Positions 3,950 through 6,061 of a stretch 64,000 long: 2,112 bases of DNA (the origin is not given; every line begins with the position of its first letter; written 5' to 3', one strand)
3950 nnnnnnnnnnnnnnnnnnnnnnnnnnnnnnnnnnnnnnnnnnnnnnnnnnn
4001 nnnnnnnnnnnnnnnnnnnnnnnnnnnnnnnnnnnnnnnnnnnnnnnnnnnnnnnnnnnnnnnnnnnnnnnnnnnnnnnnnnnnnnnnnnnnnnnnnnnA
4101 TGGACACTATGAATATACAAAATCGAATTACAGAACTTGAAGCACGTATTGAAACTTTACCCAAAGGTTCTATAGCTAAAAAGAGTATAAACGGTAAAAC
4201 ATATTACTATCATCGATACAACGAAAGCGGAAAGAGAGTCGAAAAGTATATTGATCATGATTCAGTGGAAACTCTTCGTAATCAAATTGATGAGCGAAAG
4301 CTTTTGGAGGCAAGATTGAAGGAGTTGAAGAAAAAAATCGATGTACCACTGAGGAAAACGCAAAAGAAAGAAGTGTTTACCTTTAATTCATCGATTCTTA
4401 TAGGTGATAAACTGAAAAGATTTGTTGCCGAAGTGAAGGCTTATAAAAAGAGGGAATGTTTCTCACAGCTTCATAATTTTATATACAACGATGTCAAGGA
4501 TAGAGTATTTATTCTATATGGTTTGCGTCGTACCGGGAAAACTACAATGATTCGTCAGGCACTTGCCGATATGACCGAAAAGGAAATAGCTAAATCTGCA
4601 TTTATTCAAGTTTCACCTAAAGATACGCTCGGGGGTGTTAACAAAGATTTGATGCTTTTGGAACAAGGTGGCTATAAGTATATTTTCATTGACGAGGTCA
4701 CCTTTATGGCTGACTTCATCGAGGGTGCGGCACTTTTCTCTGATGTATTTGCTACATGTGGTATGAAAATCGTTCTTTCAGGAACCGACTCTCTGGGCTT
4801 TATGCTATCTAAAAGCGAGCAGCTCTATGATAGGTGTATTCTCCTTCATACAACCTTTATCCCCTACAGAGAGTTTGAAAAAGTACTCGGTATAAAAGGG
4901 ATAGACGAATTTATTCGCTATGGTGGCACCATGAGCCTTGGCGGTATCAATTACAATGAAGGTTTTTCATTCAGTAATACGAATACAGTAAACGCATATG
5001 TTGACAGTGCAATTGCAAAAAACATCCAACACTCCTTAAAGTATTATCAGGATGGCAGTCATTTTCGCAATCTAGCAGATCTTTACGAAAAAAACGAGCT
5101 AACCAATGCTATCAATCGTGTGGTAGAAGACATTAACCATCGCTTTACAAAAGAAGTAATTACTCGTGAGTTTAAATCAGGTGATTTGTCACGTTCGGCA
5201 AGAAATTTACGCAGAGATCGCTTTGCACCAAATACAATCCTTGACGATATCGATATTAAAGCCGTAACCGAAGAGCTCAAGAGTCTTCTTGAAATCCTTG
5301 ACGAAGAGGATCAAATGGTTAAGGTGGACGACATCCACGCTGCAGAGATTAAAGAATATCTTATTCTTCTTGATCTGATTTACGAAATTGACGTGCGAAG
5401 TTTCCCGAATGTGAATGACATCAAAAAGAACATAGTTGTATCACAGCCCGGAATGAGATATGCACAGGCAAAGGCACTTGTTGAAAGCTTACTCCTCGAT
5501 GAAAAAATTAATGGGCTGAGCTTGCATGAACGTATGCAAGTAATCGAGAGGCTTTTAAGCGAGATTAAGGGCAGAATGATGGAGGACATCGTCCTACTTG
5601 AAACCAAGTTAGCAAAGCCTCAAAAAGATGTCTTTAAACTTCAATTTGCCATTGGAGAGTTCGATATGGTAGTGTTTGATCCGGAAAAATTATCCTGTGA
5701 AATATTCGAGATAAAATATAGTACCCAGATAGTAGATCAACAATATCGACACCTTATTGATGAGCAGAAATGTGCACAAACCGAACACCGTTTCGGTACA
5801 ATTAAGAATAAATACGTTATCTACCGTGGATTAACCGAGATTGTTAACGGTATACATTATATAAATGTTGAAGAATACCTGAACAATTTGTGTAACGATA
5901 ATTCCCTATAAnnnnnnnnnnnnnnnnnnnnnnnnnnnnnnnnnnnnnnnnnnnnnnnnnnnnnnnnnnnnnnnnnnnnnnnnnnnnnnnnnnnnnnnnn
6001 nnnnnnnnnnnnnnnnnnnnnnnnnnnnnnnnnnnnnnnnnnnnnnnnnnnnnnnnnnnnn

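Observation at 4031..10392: Palindrome-embedded consensus sigma70 promoters in inverted orientation driving the ATPase-1 and Schlafen-like genes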

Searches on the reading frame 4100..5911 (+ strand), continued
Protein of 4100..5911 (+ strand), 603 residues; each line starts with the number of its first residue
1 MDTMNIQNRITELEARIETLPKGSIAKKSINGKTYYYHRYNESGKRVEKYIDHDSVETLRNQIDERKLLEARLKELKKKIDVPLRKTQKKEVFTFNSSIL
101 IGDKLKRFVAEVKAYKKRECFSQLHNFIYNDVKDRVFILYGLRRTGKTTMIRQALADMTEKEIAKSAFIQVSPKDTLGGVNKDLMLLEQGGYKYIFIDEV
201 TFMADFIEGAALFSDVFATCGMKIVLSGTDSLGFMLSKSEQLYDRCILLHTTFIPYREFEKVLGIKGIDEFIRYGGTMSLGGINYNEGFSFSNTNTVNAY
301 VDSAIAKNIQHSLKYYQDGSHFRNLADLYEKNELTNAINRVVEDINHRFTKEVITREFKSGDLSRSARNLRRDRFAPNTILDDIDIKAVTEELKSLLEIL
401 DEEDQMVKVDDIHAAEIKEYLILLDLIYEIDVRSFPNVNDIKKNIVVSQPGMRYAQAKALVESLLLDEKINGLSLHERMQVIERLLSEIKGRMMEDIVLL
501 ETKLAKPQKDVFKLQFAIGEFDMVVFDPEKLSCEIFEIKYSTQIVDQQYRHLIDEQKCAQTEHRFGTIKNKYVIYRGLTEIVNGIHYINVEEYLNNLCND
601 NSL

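Call 63: search_protein_families(library=pfam, proteins=[L136:5150-6892:+, L136:280-1332:+, L136:1424-2287:+, L136:6681-7175:+], max_evalue=0.001)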
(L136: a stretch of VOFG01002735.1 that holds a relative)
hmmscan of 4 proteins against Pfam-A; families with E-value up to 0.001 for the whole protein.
L136:5150-6892:+ (580 aa): 3 families
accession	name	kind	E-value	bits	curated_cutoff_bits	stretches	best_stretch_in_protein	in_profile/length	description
PF00239.26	Resolvase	-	1.3e-33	116.5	23.3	1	11-160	2-145/145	Resolvase, N terminal domain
PF07508.19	Recombinase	-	2.1e-18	66.9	21.1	1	193-323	1-100/102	Recombinase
PF13408.12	Zn_ribbon_recom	-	9.7e-13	48.7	25.3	1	339-403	1-58/58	Recombinase zinc beta ribbon domain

L136:280-1332:+ (350 aa): 1 family
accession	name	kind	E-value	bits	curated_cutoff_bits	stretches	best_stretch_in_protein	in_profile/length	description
PF19749.4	DUF6236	-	1.9e-15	57.4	26.2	1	138-278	113-253/324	Family of unknown function (DUF6236)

L136:1424-2287:+ (287 aa): 0 families

L136:6681-7175:+ (164 aa): 1 family
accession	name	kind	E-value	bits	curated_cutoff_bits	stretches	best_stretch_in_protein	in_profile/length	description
PF05016.21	ParE_toxin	-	1.1e-08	36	23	1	62-151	3-89/89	ParE toxin of type II toxin-antitoxin system, parDE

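Call 65: find_related_loci(query=A1, collection=viral_contigs, flank=4000)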
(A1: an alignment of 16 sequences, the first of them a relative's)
Query A1 (603 aa) in viral_contigs; peptide patterns used: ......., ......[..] (x = any residue, [..] = any of these).
76 stretches matched a pattern; 15 encode a relative of the query (tblastn E <= 1e-3); 15 distinct loci.
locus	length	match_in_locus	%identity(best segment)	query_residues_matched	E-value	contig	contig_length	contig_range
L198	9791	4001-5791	61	1-601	0e+0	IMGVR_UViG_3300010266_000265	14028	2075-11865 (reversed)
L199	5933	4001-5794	50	5-597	0e+0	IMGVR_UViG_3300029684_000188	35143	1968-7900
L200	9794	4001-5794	49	5-597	0e+0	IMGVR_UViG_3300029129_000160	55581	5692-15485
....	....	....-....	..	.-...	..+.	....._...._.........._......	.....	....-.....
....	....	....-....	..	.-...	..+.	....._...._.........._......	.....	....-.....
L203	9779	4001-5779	49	13-599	0e+0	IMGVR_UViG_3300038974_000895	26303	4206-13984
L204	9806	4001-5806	48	1-597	0e+0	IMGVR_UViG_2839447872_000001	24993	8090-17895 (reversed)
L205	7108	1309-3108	48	4-597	9e-179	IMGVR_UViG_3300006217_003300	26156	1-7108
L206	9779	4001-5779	49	13-599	0e+0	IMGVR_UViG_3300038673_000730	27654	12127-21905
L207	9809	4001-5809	47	1-597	4e-174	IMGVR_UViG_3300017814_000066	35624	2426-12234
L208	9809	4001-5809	47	1-597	4e-174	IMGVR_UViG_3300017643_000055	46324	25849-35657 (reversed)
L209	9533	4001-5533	50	97-597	2e-160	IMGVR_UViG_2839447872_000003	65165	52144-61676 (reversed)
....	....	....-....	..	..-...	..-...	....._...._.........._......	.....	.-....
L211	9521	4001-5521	42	95-597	2e-128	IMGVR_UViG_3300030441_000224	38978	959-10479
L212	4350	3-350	46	484-597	1e-25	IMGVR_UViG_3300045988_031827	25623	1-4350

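Call 68: predict_structure(alignment_id=A1)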
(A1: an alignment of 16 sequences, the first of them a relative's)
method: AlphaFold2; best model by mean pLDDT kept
length: 603 residues; sequences in the alignment: 16
mean_pLDDT: 56.7   pTM: 0.32
mean pLDDT of the five models: 56.7, 51.8, 50.5, 50.1, 48.4
residues with pLDDT >= 90: 16; 70-90: 197; 50-70: 115; < 50: 275
segments of 3 or more residues with pLDDT < 50: 83-91, 111-117, 140-144, 200-212, 214-221, 226-329, 332-384, 396-460, 463-465, 601-603
pLDDT, mean of each block of 10 residues (from residue 1): 73 86 85 84 78 85 89 81 42 69 69 47 62 53 54 72 75 62 75 64 42 47 47 39 33 31 30 24 26 33 30 28 40 43 33 30 34 39 49 44 38 40 36 33 30 43 51 69 64 67 73 68 85 88 74 82 86 89 87 77 35
secondary structure, 60 per line:
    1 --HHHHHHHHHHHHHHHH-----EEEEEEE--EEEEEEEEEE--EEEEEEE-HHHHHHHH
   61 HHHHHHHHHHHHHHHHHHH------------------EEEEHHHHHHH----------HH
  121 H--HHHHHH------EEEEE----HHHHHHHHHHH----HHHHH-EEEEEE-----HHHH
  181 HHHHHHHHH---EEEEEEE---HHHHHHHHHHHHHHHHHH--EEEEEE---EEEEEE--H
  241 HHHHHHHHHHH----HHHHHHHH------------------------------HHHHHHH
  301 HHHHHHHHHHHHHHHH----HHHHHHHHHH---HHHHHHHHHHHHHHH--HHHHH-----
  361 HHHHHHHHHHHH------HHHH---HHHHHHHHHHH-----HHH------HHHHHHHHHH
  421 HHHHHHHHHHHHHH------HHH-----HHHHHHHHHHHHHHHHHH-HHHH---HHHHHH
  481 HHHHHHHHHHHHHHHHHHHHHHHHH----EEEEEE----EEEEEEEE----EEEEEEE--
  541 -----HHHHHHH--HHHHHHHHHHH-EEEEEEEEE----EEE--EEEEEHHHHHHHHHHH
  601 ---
elements in order: H3-18 E24-30 E33-42 E45-51 H53-79 E98-101 H102-108 H124-129 E136-140 H145-155 H160-164 E166-171 H177-189 E193-199 H203-220 E223-228 E232-237 H240-251 H256-263 H294-316 H321-330 H334-348 H351-355 H361-372 H379-382 H386-396 H411-434 H449-466 H468-471 H475-505 E510-515 E520-527 E532-538 H546-552 H555-565 E567-575 E580-582 E585-589 H590-600

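Call 70: fold_search(model_id=the predicted structure, library=pdb)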
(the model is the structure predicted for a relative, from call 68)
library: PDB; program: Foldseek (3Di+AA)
matches with E <= 10: 659; with E <= 0.001: 0
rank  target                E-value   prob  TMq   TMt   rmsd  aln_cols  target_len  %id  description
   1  9iac_B                2.9e-02  0.63  0.11  0.21  14.0       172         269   11  Structure of the Argonaute-associated Cas4 family protein 1 (ACE1) from Microcystis aeruginosa (MaACE1) (released 2025-04-23)
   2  6xl1_A                3.0e-02  0.99  0.14  0.21   5.9       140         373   14  crystal structure of cA4-activated Card1(D294N) (released 2020-12-30)
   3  9ip0_A                4.8e-02  0.57  0.16  0.16  19.1       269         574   12  Cryo-EM structure of ClpB1 heptamer from Oryza sativa (released 2025-05-14)
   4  8z4i_B                5.7e-02  0.84  0.15  0.22   9.3       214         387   16  crystal structure of Cdn1 in complex with cA3 (released 2026-02-04)
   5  9rai_f                1.1e-01  0.16  0.15  0.12  24.0       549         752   13  Structure of the S.aureus MecA/ClpC/ClpP degradation system (released 2025-09-10)
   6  9u49_A                1.3e-01  0.75  0.13  0.19   6.2       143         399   12  crystal structure of Cdn1 in complex with cA4 (released 2026-02-04)
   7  1wtd_B                1.5e-01  0.57  0.13  0.25   9.2       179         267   13  Crystal structure of type II restrcition endonuclease, EcoO109I DNA-free form (released 2004-12-14)
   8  7vuk_B                1.6e-01  0.20  0.12  0.14  24.4       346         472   12  Crystal Structure of the core region of Thermus thermophilus MutS2 complexed with ADP. (released 2022-04-06)
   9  6nak_D                1.7e-01  0.28  0.13  0.35  12.7       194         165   14  BACTERIAL PROTEIN COMPLEX TM BDE complex (released 2023-04-26)
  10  6qs4_A                2.6e-01  0.41  0.15  0.16   6.9       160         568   11  Two-Step Activation Mechanism of the ClpB Disaggregase for Sequential Substrate Threading by the Main ATPase Motor. (released 2019-07-03)
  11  8z4i_A                2.7e-01  0.63  0.14  0.20   6.3       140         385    8  crystal structure of Cdn1 in complex with cA3 (released 2026-02-04)
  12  7uix_F                2.7e-01  0.41  0.13  0.14   6.5       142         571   17  ClpAP complex bound to ClpS N-terminal extension, class I (released 2022-11-09)
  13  8kca_A                3.3e-01  0.38  0.10  0.29   6.8        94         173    7  Crystal structure of DDX53 helicase domain (released 2023-08-30)
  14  6b2m_A                3.3e-01  0.15  0.11  0.19  15.3       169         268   15  LarE, a sulfur transferase involved in synthesis of the cofactor for lactate racemase in complex with coenzyme A (released 2018-09-05)
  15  8f6i_B                3.6e-01  0.11  0.08  0.14  17.9       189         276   13  Cryo-EM structure of a Zinc-loaded symmetrical D70A mutant of the YiiP-Fab complex (released 2023-02-08)
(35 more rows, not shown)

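Call 88: search_dna_similar(query=window:4100-5908:+, collection=plasmids, mode=protein, max_rows=12, max_evalue=1e-20)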
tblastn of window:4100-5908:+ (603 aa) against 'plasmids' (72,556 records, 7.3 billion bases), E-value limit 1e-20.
Records with a match: 1; places in all: 1; records where one place covers at least 80% of the query: 1.
Best place of each record, by identity: <60% 1.
By first word of the organism name: Agathobacter 1.
By predicted mobility (MOB-suite, as given by PLSDB): non-mobilizable 1.
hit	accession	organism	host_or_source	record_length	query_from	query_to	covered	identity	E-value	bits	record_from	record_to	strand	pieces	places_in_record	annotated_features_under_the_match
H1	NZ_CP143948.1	Agathobacter rectalis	Homo sapiens,cell culture,fecal sample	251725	2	597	99%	49.1%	1e-161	519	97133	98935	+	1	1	AAA family ATPase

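Call 89: search_dna_similar(query=window:4100-5908:+, collection=phages, mode=protein, max_rows=12, max_evalue=1e-20)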
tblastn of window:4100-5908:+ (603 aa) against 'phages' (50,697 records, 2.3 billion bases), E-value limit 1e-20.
Records with a match: 1; places in all: 1; records where one place covers at least 80% of the query: 1.
Best place of each record, by identity: <60% 1.
By first word of the organism name: Bacteriophage 1.
By host as written in the record: - 1.
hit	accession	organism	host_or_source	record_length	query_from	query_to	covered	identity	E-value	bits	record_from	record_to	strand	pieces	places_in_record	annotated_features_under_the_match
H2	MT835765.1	Bacteriophage sp.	human fecal samples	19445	97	597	83%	49.8%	6e-149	481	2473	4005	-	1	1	record has no annotation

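Call 90: get_annotated_region(hit=H1, flank=5000)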
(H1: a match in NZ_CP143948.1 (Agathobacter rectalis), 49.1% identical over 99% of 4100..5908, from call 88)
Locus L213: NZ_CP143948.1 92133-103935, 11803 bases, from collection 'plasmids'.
description: Agathobacter rectalis strain DFI.5.28 plasmid unnamed1, complete sequence
organism: Agathobacter rectalis (NCBI taxid 39491)
taxonomy: Bacteria; Bacillota; Clostridia; Lachnospirales; Lachnospiraceae; Agathobacter; Agathobacter rectalis
host: -; source: Homo sapiens,cell culture,fecal sample; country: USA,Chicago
typing (MOB-suite, as given by PLSDB): non-mobilizable
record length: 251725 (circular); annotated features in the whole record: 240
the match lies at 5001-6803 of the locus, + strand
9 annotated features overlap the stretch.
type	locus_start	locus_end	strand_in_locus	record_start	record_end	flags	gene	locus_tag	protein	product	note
CDS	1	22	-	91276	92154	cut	-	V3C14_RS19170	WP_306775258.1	sugar ABC transporter permease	-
CDS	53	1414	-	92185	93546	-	-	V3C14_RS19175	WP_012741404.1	extracellular solute-binding protein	-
CDS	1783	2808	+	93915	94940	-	-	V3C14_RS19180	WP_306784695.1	LacI family DNA-binding transcriptional regulator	GO:0006351 - DNA-templated transcription [Evidence IEA]; GO:0045892 - negative regulation of DNA-templated ...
CDS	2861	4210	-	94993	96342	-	-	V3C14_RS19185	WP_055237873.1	MATE family efflux transporter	GO:0006855 - xenobiotic transmembrane transport [Evidence IEA]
CDS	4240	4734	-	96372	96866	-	-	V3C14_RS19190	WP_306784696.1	DNA-deoxyinosine glycosylase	GO:0006285 - base-excision repair, AP site formation [Evidence IEA]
CDS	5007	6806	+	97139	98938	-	-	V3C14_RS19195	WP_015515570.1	AAA family ATPase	-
CDS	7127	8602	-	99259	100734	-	gtfA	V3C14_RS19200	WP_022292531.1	sucrose phosphorylase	GO:0005975 - carbohydrate metabolic process [Evidence IEA]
CDS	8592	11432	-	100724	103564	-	-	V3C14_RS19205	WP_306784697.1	alpha-galactosidase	-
CDS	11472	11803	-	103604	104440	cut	-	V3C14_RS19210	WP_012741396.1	carbohydrate ABC transporter permease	GO:0008643 - carbohydrate transport [Evidence IEA]; GO:0055085 - transmembrane transport [Evidence IEA]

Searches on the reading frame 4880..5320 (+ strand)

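Call 58: search_protein_families(library=pfam, proteins=[window:4880-5320:+], max_evalue=10)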
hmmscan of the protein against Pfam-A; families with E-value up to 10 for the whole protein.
window:4880-5320:+ (147 aa): 2 families
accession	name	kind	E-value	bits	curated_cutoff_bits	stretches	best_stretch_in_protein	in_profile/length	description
PF18041.7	MapZ_EC1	-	0.11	13.2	33.1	1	47-95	47-92/129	MapZ extracellular domain 1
PF08948.16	PRD1_P5_spike_N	-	0.14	12.5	25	1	25-90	15-81/126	Bacteriophage PRD1, P5, spike N-terminal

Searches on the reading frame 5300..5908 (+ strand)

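Call 58: search_protein_families(library=pfam, proteins=[window:5300-5908:+], max_evalue=10)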
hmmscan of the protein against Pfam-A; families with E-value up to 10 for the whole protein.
window:5300-5908:+ (203 aa): 1 family
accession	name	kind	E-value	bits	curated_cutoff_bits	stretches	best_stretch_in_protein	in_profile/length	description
PF03962.21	Mnd1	-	0.013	16.2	23.5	1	183-201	25-43/60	Mnd1 HTH domain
